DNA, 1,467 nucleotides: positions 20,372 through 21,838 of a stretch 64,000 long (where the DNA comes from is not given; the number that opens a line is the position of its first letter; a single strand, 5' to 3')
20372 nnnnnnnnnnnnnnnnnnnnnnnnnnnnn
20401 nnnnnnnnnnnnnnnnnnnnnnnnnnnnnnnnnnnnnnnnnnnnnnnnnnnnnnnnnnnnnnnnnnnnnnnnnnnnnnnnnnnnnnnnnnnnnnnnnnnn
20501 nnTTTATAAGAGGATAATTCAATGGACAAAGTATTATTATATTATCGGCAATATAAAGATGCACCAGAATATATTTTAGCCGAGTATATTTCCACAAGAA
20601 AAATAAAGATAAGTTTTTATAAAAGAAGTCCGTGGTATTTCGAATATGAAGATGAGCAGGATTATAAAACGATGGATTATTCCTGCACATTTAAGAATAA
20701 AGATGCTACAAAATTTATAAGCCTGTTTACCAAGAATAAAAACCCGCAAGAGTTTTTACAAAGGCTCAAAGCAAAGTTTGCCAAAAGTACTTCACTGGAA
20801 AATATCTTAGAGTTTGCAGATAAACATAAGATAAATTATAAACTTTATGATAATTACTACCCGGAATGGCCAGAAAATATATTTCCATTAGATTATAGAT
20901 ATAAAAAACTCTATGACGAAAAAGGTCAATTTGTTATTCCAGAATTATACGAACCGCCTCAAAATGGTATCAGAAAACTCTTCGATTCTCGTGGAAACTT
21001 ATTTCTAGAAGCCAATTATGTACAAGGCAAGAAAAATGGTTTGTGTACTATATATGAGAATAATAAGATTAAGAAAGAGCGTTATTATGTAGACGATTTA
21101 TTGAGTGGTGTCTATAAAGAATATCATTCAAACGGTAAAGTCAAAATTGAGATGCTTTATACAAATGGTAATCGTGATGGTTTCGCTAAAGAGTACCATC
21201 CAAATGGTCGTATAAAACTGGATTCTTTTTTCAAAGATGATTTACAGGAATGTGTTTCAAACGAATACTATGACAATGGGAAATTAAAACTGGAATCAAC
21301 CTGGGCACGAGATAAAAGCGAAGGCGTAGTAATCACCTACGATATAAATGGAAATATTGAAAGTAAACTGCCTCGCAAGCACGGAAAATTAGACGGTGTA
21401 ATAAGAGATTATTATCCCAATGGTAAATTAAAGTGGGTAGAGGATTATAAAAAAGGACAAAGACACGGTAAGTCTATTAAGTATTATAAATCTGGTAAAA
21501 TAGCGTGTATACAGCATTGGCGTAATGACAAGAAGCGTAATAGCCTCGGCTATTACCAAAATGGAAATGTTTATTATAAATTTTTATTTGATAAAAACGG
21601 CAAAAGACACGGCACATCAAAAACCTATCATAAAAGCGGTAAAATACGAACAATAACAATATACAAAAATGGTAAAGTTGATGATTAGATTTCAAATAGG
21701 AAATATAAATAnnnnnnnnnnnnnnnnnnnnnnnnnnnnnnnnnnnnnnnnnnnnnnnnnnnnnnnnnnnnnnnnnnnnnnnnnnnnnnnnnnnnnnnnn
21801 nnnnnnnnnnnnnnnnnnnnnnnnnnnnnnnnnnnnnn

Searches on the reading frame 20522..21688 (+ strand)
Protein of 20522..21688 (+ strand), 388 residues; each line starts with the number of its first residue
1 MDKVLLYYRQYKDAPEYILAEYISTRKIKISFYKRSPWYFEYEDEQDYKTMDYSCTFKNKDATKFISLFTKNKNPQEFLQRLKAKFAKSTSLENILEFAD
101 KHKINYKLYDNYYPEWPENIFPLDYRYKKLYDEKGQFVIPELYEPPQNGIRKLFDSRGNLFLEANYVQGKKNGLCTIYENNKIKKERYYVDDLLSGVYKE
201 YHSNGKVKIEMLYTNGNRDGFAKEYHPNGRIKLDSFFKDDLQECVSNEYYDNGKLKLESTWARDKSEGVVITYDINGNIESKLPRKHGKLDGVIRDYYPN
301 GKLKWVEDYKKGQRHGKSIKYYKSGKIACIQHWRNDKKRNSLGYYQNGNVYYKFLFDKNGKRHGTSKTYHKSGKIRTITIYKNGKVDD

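Call 3: search_protein_families(library=pfam, proteins=[window:20522-21688:+], max_evalue=0.01)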
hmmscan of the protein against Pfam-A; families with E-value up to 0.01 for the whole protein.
window:20522-21688:+ (388 aa): 1 family
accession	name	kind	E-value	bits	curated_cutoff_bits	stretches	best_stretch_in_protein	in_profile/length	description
PF07661.19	MORN_2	-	1.2e-28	96.2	29.6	2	196-215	3-22/22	MORN repeat variant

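Call 5: search_protein_families(library=padloc, proteins=[window:20522-21688:+], max_evalue=0.01)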
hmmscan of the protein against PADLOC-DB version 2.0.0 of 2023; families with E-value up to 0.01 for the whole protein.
window:20522-21688:+ (388 aa): 0 families

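Call 7: search_protein_families(library=ncbifam, proteins=[window:20522-21688:+], max_evalue=0.01)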
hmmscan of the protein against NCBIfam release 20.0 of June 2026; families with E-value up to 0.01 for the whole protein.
window:20522-21688:+ (388 aa): 1 family
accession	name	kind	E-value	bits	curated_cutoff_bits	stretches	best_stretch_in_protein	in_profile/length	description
NF033566.1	adhes_LIC20035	equivalog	1.7e-13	50.2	250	2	128-302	121-310/434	LIC20035 family adhesin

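Call 10: find_encoding_contigs(protein=window:20522-21688:+, flank=10000, max_places=10)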
Protein window:20522-21688:+ (388 aa): no gene with exactly this product is on record in the collection.

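Call 11: find_homologous_proteins(query=window:20522-21688:+)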
Query window:20522-21688:+ (388 aa): 408 proteins with E <= 0.001 among 2308 candidates; the best 120 are listed.
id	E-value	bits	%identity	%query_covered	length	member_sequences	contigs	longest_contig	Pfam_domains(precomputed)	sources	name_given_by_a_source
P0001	1.2e-262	889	100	100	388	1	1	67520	PF07661.20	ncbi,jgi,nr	ncbi:MAG: toxin-antitoxin system YwqK family antitoxin [Candidatus Margulisbacteria bacterium]|jgi:a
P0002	1.2e-42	164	32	57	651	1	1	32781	PF07661.20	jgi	jgi:antitoxin component YwqK of YwqJK toxin-antitoxin module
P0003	5.0e-38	149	30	64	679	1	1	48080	PF07661.20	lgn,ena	-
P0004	3.7e-35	140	29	66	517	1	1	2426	PF16747.11,PF07661.20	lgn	-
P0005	4.3e-34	136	28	61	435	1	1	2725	PF07661.20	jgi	-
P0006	2.1e-32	131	35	62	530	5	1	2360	PF07661.20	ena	-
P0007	3.4e-31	127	28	60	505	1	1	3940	PF07661.20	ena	-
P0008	4.2e-31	126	28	45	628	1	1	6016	PF07661.20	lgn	-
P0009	3.3e-30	123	34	53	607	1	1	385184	PF07661.20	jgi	-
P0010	6.5e-29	119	30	53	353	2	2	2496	PF07661.20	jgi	-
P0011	1.3e-27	115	26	69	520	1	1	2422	PF07661.20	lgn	-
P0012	3.8e-27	113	27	61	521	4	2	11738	PF07202.19,PF07661.20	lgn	-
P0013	6.4e-27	113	29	59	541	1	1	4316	PF07661.20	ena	-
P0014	9.8e-27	112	30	65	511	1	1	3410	PF07661.20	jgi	jgi:antitoxin component YwqK of YwqJK toxin-antitoxin module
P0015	1.1e-26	112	28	63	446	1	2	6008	PF07661.20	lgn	-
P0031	1.4e-24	105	26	93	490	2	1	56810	PF07661.20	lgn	-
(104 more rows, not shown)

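Call 45: find_encoding_contigs(protein=P0031, flank=6000, max_places=3)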
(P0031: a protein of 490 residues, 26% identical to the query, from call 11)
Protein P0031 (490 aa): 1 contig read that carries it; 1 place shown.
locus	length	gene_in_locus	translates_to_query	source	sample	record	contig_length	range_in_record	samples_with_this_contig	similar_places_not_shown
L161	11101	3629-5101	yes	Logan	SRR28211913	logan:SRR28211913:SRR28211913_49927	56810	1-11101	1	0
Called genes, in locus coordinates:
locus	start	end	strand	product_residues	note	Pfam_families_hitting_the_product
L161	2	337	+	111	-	?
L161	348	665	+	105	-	PF05016:ParE_toxin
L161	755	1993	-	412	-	PF00202:Aminotran_3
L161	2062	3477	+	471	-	PF01938:TRAM (weak), PF05958:tRNA_U5-meth_tr, PF13847:Methyltransf_31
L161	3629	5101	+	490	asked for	PF07661:MORN_2 (faint)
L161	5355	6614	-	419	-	PF12704:MacB_PCD, PF02687:FtsX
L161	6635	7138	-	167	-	PF04390:LptE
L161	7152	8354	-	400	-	PF00158:Sigma54_activat, PF14532:Sigma54_activ_2, PF25601:AAA_lid_14, PF02954:HTH_8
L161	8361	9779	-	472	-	PF00919:UPF0004, PF04055:Radical_SAM, PF01938:TRAM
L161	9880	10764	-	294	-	PF19841:GldN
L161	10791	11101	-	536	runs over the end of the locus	PF12081:GldM_1st, PF21601:GldM_2nd, PF21602:GldM_3rd, PF12080:GldM_4th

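Call 46: find_encoding_contigs(protein=P0002, flank=6000, max_places=3)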
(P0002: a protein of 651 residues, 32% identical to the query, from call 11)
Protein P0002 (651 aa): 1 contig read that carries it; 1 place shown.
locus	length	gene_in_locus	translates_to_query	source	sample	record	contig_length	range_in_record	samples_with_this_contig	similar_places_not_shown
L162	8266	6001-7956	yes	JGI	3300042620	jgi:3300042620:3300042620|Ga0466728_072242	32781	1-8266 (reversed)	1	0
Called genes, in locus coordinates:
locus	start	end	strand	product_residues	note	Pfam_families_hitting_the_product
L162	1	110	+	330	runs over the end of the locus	PF02154:FliM, PF01052:FliMN_C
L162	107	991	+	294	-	PF13690:CheX (faint), PF01052:FliMN_C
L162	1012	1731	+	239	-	PF07963:N_methyl (weak)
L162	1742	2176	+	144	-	PF11969:DcpS_C, PF01230:HIT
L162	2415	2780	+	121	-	PF03899:ATP-synt_I (weak)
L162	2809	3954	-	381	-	PF07690:MFS_1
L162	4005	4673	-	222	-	PF01569:PAP2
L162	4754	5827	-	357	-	PF00180:Iso_dh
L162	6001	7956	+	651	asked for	PF07661:MORN_2 (faint)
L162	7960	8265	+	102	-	?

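Call 71: predict_structure(alignment_id=A7)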
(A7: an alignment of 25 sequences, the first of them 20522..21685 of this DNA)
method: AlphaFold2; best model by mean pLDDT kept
length: 388 residues; sequences in the alignment: 25
mean_pLDDT: 76.1   pTM: 0.60
mean pLDDT of the five models: 76.1, 75.9, 75.1, 73.2, 72.9
residues with pLDDT >= 90: 207; 70-90: 36; 50-70: 60; < 50: 85
segments of 3 or more residues with pLDDT < 50: 1-3, 26-66, 108-143
pLDDT, mean of each block of 10 residues (from residue 1): 52 56 54 27 32 40 48 55 54 63 58 32 29 32 63 82 91 94 96 97 98 97 98 98 98 98 97 98 98 97 98 97 97 95 95 89 91 93 83
secondary structure, 60 per line:
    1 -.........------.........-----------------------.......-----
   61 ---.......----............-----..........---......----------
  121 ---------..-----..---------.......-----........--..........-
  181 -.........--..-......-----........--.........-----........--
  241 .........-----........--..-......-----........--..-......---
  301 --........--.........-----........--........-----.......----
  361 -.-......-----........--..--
elements in order: H2-10 H17-25 E49-55 E64-70 H75-86 H92-101 E105-110 E148-154 E160-167 E170-179 E182-190 E196-201 E207-214 E217-225 E231-238 E241-249 E255-262 E268-273 E279-286 E292-297 E303-310 E313-321 E327-334 E337-344 E350-356 E364-369 E375-382

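Call 75: fold_search(model_id=the predicted structure, library=pdb)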
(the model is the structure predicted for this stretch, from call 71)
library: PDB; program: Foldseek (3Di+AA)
matches with E <= 10: 373; with E <= 0.001: 85
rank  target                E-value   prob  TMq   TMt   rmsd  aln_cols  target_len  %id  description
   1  6t6q_BBB              5.2e-09  1.00  0.36  0.60   5.6       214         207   21  Crystal structure of Toxoplasma gondii Morn1 (extended conformation). (released 2020-11-18)
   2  6t6q_AAA              6.0e-09  1.00  0.35  0.58   5.7       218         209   21  Crystal structure of Toxoplasma gondii Morn1 (extended conformation). (released 2020-11-18)
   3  6t69                  1.9e-08  1.00  0.36  0.62   6.0       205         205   21  Crystal structure of Toxoplasma gondii Morn1(V shape) (released 2020-11-18)
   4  6t4d                  2.1e-08  1.00  0.34  0.56   6.4       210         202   20  Crystal structure of Plasmodium falciparum Morn1 (released 2020-11-18)
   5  6t4r_CCC              2.8e-08  1.00  0.37  0.60   5.7       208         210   22  Crystal structure of Trypanosoma brucei Morn1 (released 2020-11-18)
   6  6t4r_AAA              7.4e-08  1.00  0.36  0.58   5.9       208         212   22  Crystal structure of Trypanosoma brucei Morn1 (released 2020-11-18)
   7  6t68_A                1.0e-07  1.00  0.35  0.61   5.5       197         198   23  Crystal structure of Trypanosoma brucei Morn1 (released 2020-11-18)
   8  6t68_B                9.5e-07  1.00  0.35  0.60   5.6       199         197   22  Crystal structure of Trypanosoma brucei Morn1 (released 2020-11-18)
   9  9ifo_A                1.4e-06  1.00  0.12  0.05  28.5       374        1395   13  Structure of Teneurin-Like Protein (TLP) (released 2026-03-11)
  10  6ske_A                1.9e-06  1.00  0.12  0.03  28.6       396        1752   14  Teneurin 2 in complex with Latrophilin 2 Lec domain (released 2020-02-12)
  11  9uo9                  2.0e-06  1.00  0.34  0.47   7.2       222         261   16  Structure of mouse Junctophilin-2 (released 2026-01-21)
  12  8qjd_B                2.1e-06  1.00  0.14  0.07  22.9       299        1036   15  T6SS-linked Rhs repeat protein - Salmonella bongori Rhs-core domain (released 2024-09-25)
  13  7q97_A                2.4e-06  0.99  0.11  0.05  29.2       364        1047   13  Structure of the bacterial type VI secretion system effector RhsA. (released 2021-12-22)
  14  8qjb_A                2.9e-06  0.99  0.13  0.06  27.6       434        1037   10  T6SS-linked Rhs repeat protein - Salmonella bongori Rhs-core domain extended N-terminus (released 2024-09-25)
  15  2fkj_A                3.2e-06  1.00  0.38  0.40   8.4       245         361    9  The crystal structure of engineered OspA (released 2006-11-21)
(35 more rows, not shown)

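Call 77: search_protein_families(library=phrogs, proteins=[window:20522-21688:+], max_evalue=0.001)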
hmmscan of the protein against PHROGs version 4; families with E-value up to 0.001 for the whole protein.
window:20522-21688:+ (388 aa): 1 family
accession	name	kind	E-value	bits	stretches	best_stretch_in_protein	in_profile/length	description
phrog_7324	-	unknown function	3.2e-07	30.9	1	147-340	35-219/333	-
